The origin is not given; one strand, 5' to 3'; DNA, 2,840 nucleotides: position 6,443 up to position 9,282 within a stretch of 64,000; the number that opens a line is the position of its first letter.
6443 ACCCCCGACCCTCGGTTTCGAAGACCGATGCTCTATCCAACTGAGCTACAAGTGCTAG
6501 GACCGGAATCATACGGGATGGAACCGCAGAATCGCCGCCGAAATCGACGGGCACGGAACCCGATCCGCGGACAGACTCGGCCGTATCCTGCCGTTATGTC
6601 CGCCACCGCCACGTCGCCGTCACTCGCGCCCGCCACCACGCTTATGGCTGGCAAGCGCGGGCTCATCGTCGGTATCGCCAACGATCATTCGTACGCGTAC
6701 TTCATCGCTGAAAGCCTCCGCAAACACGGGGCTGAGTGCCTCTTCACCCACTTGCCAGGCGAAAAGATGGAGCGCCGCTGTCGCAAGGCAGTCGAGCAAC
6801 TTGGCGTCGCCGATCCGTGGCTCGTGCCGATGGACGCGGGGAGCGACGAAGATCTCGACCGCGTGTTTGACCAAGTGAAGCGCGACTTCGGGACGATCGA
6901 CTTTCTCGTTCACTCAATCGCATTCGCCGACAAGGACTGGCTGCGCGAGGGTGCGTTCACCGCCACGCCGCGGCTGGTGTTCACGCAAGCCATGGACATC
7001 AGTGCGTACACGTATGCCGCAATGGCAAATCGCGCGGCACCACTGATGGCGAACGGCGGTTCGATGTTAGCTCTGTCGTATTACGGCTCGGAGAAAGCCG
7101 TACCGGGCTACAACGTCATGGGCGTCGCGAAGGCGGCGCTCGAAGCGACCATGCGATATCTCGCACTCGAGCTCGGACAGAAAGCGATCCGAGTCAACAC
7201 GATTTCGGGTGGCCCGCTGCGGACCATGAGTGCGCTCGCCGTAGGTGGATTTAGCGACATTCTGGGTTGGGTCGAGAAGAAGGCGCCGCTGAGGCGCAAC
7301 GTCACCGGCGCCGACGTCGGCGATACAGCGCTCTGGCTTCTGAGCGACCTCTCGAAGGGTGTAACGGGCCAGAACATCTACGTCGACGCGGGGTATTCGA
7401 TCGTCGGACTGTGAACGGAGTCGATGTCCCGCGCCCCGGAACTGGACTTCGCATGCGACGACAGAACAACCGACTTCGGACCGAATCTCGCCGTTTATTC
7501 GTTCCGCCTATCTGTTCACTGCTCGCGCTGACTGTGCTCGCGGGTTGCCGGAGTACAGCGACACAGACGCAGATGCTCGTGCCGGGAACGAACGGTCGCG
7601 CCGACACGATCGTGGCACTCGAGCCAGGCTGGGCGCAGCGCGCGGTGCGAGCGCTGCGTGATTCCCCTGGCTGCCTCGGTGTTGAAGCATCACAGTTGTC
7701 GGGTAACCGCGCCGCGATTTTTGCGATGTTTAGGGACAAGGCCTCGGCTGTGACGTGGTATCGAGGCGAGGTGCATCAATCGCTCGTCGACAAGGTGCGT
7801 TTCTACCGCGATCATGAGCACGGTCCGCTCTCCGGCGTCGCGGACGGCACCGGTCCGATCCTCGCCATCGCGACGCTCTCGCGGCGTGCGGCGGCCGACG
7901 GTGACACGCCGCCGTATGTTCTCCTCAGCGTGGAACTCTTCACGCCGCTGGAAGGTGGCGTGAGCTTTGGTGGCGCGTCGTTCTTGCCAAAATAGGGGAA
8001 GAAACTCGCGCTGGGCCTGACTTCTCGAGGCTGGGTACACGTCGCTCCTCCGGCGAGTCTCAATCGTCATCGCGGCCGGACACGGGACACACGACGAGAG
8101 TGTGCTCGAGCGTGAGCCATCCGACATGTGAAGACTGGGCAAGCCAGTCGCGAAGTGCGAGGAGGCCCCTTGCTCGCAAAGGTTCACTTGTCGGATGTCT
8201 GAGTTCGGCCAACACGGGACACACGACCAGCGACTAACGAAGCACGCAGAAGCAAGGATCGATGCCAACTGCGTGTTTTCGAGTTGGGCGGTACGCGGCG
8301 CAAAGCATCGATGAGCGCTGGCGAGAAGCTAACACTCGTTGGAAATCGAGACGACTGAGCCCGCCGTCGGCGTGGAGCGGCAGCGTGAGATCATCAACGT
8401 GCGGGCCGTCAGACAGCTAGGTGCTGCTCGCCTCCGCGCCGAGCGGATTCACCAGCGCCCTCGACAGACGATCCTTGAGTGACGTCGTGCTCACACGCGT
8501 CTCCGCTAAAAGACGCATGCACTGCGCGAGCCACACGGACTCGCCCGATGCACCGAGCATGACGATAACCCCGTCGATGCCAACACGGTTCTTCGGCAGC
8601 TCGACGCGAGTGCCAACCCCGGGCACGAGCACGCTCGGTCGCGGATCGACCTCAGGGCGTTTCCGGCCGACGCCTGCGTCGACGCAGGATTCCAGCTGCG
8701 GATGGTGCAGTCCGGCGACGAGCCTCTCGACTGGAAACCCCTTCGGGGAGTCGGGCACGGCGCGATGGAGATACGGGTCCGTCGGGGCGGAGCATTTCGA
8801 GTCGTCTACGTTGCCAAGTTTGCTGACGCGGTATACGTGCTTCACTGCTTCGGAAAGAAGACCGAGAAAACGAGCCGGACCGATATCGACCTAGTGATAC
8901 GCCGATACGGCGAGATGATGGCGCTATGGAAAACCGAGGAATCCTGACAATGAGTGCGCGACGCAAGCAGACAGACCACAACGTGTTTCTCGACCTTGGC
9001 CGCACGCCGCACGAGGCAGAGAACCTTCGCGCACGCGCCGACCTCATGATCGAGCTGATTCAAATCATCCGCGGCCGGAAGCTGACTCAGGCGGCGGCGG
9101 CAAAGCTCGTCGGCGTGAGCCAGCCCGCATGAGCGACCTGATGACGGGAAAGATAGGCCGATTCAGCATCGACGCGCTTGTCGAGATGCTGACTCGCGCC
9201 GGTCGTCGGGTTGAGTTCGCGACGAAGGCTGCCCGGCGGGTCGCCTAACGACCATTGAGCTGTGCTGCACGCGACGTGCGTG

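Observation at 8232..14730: Sedentary chromosomal integron whose integrase is transcribed toward its own cassette array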

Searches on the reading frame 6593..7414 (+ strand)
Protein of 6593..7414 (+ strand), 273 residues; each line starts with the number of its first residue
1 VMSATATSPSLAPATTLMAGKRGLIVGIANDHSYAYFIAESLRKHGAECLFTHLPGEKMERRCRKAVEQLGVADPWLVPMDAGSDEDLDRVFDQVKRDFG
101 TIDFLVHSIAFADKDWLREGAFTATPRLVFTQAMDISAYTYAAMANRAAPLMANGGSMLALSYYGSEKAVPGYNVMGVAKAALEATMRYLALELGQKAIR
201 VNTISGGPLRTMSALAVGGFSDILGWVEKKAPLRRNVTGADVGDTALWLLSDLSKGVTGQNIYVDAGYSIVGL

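Call 50: search_protein_families(library=ncbifam, proteins=[window:6593-7414:+], max_evalue=0.001)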
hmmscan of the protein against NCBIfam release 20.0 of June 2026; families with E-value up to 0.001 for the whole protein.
window:6593-7414:+ (273 aa): 174 families (the best 25 are shown)
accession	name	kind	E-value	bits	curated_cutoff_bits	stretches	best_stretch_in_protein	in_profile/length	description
NF006019.0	PRK08159.1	equivalog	1.5e-88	296.5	452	1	14-273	4-259/272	enoyl-ACP reductase FabI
NF005615.0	PRK07370.1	equivalog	2.6e-85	285.8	391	1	18-272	5-258/259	enoyl-ACP reductase FabI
NF006369.1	PRK08594.1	equivalog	3.8e-85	285.3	370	1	17-271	3-255/256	enoyl-ACP reductase FabI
NF006266.0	PRK08415.1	equivalog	4.8e-85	285.2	441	1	17-273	2-254/274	enoyl-ACP reductase FabI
NF005078.0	PRK06505.1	equivalog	2.7e-83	279.2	446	1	16-272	3-255/271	enoyl-ACP reductase FabI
NF005717.0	PRK07533.1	equivalog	9.4e-79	264.7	337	1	16-271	7-258/259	enoyl-ACP reductase FabI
NF005422.0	PRK06997.1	equivalog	1.7e-73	247.2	440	1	17-271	3-254/262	enoyl-ACP reductase FabI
NF005145.0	PRK06603.1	equivalog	1.1e-72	244.6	456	1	15-272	3-256/260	enoyl-ACP reductase FabI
NF006428.0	PRK08690.1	equivalog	1.4e-67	227.7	462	1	17-271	3-255/261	enoyl-ACP reductase FabI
NF004748.0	PRK06079.1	equivalog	7.2e-66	222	362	1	16-268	3-249/252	enoyl-ACP reductase FabI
NF005938.0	PRK07984.1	equivalog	2.6e-62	210.5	477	1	17-271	3-254/262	enoyl-ACP reductase FabI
NF005908.0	PRK07889.1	equivalog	4.4e-57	193.7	299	1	16-272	3-255/256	enoyl-ACP reductase FabI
NF004957.0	PRK06300.1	equivalog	4.5e-46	157.4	356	1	88-273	106-290/299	enoyl-[acyl-carrier-protein] reductase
NF040631.2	InhA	exception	5.4e-46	157.2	430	1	17-267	2-257/257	NADH-dependent enoyl-ACP reductase InhA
NF005975.0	PRK08063.1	equivalog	8.5e-37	126.8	328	1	37-271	19-249/250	enoyl-[acyl-carrier-protein] reductase FabL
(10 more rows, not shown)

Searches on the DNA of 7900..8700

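Call 41: search_with_rna_model(model_id=R1, source=window, start=7900, end=8700, filters=off, max_evalue=10, show_alignments=3)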
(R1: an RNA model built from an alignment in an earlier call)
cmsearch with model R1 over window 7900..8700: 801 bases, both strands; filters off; matches with E-value up to 10: 13.
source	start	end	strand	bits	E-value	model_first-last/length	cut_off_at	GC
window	8218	8299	-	10.3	0.029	1-110/110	no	0.59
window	8463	8575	-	6.7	0.28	1-110/110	no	0.61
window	8138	8192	+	6.6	0.29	1-110/110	no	0.62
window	8015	8118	-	5.7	0.49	1-110/110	no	0.65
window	8552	8639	+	4.8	0.87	1-110/110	no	0.65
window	8367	8442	+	4.7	0.91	19-89/110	no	0.68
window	7968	8072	+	4.6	0.97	1-110/110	no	0.6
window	7940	7963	-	3.3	2.2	1-110/110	no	0.67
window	8119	8196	-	3.2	2.3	1-110/110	no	0.58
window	7904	7962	+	2.9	2.9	23-85/110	no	0.63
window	8263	8344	+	2.4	3.9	1-110/110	no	0.57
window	8358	8407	-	2.2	4.3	1-110/110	no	0.72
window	8666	8683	-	1.8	5.4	1-110/110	no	0.78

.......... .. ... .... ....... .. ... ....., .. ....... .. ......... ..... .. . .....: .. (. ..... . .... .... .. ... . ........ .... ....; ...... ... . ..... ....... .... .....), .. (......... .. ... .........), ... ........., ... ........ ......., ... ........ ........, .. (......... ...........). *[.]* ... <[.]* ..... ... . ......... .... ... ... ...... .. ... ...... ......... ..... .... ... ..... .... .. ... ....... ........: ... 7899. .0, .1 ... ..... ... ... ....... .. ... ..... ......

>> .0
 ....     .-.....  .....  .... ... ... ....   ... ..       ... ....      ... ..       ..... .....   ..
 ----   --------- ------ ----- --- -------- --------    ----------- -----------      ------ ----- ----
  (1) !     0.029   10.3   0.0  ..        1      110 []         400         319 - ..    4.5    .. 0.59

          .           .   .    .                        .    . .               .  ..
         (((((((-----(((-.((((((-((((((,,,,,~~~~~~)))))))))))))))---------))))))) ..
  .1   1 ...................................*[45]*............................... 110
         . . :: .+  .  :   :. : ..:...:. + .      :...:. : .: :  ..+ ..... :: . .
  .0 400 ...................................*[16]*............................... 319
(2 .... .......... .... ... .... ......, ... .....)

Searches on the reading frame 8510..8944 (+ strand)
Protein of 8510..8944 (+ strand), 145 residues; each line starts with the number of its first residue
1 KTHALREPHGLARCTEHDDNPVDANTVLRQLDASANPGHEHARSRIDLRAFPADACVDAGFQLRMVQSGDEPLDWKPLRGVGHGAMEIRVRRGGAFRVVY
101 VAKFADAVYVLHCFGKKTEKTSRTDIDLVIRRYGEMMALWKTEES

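Call 55: search_protein_families(library=pfam, proteins=[window:8510-8944:+], max_evalue=0.01)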
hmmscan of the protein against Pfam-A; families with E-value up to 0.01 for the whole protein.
seq(145 aa): 1 family
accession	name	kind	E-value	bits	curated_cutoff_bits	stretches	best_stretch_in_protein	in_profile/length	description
PF05973.20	Gp49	-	3.5e-22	78.7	23.9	1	47-133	2-89/90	Phage derived protein Gp49-like (DUF891)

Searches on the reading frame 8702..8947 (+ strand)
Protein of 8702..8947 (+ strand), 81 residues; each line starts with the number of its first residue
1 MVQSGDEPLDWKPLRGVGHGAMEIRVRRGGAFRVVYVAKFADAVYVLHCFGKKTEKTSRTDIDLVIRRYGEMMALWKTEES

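Call 25: search_protein_families(library=pfam, proteins=[window:8702-8947:+], max_evalue=0.01)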
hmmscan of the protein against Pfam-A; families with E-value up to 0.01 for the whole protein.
window:8702-8947:+ (81 aa): 1 family
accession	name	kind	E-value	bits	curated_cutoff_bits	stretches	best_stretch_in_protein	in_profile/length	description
PF05973.20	Gp49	-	3.6e-18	65.8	23.9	1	2-69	21-89/90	Phage derived protein Gp49-like (DUF891)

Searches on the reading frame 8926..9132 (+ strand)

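Call 25: search_protein_families(library=pfam, proteins=[window:8926-9132:+], max_evalue=0.01)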
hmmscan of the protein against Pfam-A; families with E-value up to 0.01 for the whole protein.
window:8926-9132:+ (68 aa): 1 family
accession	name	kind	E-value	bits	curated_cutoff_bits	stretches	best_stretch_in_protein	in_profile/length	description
PF13744.12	HTH_37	-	8.6e-09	35.5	27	1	28-68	7-47/80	Helix-turn-helix domain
